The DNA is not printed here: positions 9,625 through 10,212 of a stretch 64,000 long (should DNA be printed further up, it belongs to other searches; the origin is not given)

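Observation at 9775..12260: Low-GC AIPR gene bracketed by an orphan HicB-like protein and an unknown 95-aa protein: candidate three-gene abortive-infection module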

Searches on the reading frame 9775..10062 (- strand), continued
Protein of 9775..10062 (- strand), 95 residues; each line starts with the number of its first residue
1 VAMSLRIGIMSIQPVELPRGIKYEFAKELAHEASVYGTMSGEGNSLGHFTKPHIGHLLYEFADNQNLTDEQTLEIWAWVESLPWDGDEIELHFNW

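Call 76: search_protein_families(library=pfam, proteins=[P0268, P0282, P0286, P0251, P0259, P0277, P0250, P0298], max_evalue=0.1)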
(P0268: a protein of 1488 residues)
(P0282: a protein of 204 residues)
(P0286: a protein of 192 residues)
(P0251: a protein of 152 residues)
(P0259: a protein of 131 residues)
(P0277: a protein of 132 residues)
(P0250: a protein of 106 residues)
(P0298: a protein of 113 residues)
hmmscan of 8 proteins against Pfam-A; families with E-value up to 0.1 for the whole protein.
P0268 (1488 aa): 5 families
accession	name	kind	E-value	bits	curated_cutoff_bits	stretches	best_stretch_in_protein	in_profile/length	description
PF13229.12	Beta_helix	-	1.1e-75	253.1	25.9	6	1262-1404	1-149/158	Right handed beta helix region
PF05048.19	NosD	-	1.6e-66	224.2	23.6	6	1262-1424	17-175/212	Periplasmic copper-binding protein (NosD)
PF12708.12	Pect-lyase_RHGA_epim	-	1.1e-13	51.9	27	5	245-317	142-213/213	Rhamnogalacturonase A/epimerase, pectate lyase-like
PF13856.12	Gifsy-2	-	2.8e-06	27.7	24.1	0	197-224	47-74/99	ATP-binding sugar transporter from pro-phage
PF03968.19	LptD_N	-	0.0066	17.1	20.4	0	271-309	54-92/113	LptA/(LptD N-terminal domain) LPS transport protein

P0282 (204 aa): 0 families

P0286 (192 aa): 3 families
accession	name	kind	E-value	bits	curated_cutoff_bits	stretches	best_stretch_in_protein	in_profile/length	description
PF14511.12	RE_EcoO109I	-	9.1e-11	42.3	22.5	1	41-109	14-82/198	Type II restriction endonuclease EcoO109I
PF20125.4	DUF6515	-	0.038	14.3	24.9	1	60-103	13-56/179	Family of unknown function (DUF6515)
PF24609.1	IQ_SCN5A_C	-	0.092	12.8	27.7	0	78-87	15-24/35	SCN5A-like, C-terminal IQ motif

P0251 (152 aa): 0 families

P0259 (131 aa): 0 families

P0277 (132 aa): 0 families

P0250 (106 aa): 1 family
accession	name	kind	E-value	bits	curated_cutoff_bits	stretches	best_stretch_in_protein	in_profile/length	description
PF25535.1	DUF7919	-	0.083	13.5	27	1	10-58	13-61/126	Domain of unknown function (DUF7919)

P0298 (113 aa): 0 families

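Call 80: fold_search(model_id=the predicted structure, library=viral)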
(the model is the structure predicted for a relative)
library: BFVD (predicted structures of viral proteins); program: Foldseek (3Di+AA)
matches with E <= 10: 131; with E <= 0.001: 0
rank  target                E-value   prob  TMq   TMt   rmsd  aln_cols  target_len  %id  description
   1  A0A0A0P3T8            4.9e-01  0.21  0.41  0.10   9.1        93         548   17  NrS-1 polymerase-like helicase domain-containing protein [Los Azufres archaeal virus 2]
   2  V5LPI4                5.6e-01  0.23  0.38  0.27   5.6        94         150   15  (no name in the UniProt tables at hand)
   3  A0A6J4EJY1            6.0e-01  0.30  0.44  0.44   6.8        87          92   20  (no name in the UniProt tables at hand)
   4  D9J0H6                7.4e-01  0.23  0.42  0.17   6.4        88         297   14  Gp29 [Brochothrix phage A9]
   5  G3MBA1                9.2e-01  0.30  0.43  0.39   3.5        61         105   15  Gp31 [Bacillus phage G]
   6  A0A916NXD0            9.2e-01  0.10  0.31  0.13  14.5        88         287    9  P35 apoptosis inhibitor [Adoxophyes honmai entomopoxvirus 'L']
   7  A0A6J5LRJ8            1.2e+00  0.15  0.36  0.31   4.4        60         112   15  Uncharacterized protein [uncultured Caudovirales phage]
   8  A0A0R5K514            1.2e+00  0.12  0.40  0.07   5.9       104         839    8  Putative DNA helicase/primase/polymerase [Qinghai Lake virophage]
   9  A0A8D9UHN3            1.2e+00  0.11  0.31  0.21   8.8        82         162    8  Uncharacterized protein [Bacteriophage sp.]
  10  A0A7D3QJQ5            1.2e+00  0.10  0.35  0.28  11.7        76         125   10  (no name in the UniProt tables at hand)
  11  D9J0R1                1.3e+00  0.10  0.30  0.08   6.6        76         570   14  Gp114 [Brochothrix phage A9]
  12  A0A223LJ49            1.4e+00  0.08  0.31  0.22   6.3        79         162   15  Putative mycothiosynthase [Erwinia phage vB_EamM_Joad]
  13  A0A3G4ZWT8            1.5e+00  0.09  0.33  0.08  16.4        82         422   15  C2H2-type domain-containing protein [Edafosvirus sp.]
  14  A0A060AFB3            1.7e+00  0.09  0.34  0.31   6.3        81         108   11  Uncharacterized protein [Staphylococcus phage 6ec]
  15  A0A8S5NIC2            1.7e+00  0.09  0.36  0.30   9.3        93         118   11  Uncharacterized protein [Siphoviridae sp. ctUF252]
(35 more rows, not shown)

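Call 81: fold_search(model_id=the predicted structure, library=pdb)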
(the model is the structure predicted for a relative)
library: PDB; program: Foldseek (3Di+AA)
matches with E <= 10: 42; with E <= 0.001: 0
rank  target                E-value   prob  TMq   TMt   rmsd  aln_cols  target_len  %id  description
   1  5ttx_C                1.5e+00  0.16  0.36  0.24   4.2        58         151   16  Crystal structure of hydrogenase 2 maturation peptidase from Thaumarchaeota archaeon SCGC_AB-539-E09 (released 2017-05-31)
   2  5hsj_A                1.5e+00  0.04  0.23  0.06   8.8        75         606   15  Structure of tyrosine decarboxylase complex with PLP at 1.9 Angstroms resolution (released 2016-09-14)
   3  3r5a_A                1.7e+00  0.09  0.32  0.14   5.6        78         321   12  Pseudomonas aeruginosa DapD (PA3666) in complex with D-2-aminopimelate (released 2012-01-25)
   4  6l0o                  2.1e+00  0.16  0.41  0.51   3.9        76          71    9  WH domain of human MCM8 (released 2020-04-29)
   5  7tdt                  2.8e+00  0.04  0.28  0.02  20.1        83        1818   13  Cryo-EM structure of nanodisc-embedded human ABCA1 (released 2023-03-29)
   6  3fjv_B                3.0e+00  0.11  0.42  0.26   7.1        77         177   10  Crystal structure of novel protein of unknown function (YP_111841.1) from BURKHOLDERIA PSEUDOMALLEI K96243 at 1.90 A r (released 2009-01-13)
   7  4pql_B                3.0e+00  0.09  0.39  0.30   5.2        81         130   11  N-Terminal domain of DNA binding protein (released 2014-06-11)
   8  3r5c_B                3.2e+00  0.06  0.31  0.13   5.6        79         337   14  Pseudomonas aeruginosa DapD (PA3666) in complex with CoA and succinate (released 2012-01-25)
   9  2rij                  3.7e+00  0.08  0.39  0.14   5.1        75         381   11  Crystal structure of a putative 2,3,4,5-tetrahydropyridine-2-carboxylate n-succinyltransferase (cj1605c, dapd) from camp (released 2007-10-23)
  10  4esj_B                3.7e+00  0.06  0.32  0.16   6.4        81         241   11  RESTRICTION ENDONUCLEASE DpnI IN COMPLEX WITH TARGET DNA (released 2012-06-13)
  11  3r5b_E                3.9e+00  0.04  0.27  0.13   6.2        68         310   13  Pseudomonas aeruginosa DapD (PA3666) in complex with L-2-aminopimelate (released 2012-01-25)
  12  7tc0_A                3.9e+00  0.04  0.29  0.02  19.8        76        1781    9  The structure of human ABCA1 in digitonin (released 2022-01-26)
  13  3r5a_C                4.2e+00  0.05  0.32  0.14   5.2        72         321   14  Pseudomonas aeruginosa DapD (PA3666) in complex with D-2-aminopimelate (released 2012-01-25)
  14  3r5c_A                4.2e+00  0.04  0.31  0.13   5.6        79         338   14  Pseudomonas aeruginosa DapD (PA3666) in complex with CoA and succinate (released 2012-01-25)
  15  5hsi_A                4.5e+00  0.02  0.23  0.06   8.2        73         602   15  Crystal structure of tyrosine decarboxylase at 1.73 Angstroms resolution (released 2016-09-21)
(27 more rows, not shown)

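Call 89: find_related_loci(query=A3, collection=viral_contigs, flank=4000)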
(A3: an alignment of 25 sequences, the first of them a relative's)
Query A3 (93 aa) in viral_contigs; peptide patterns used: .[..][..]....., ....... (x = any residue, [..] = any of these).
3 stretches matched a pattern, but none encodes a relative of the query by tblastn (E <= 1e-3).
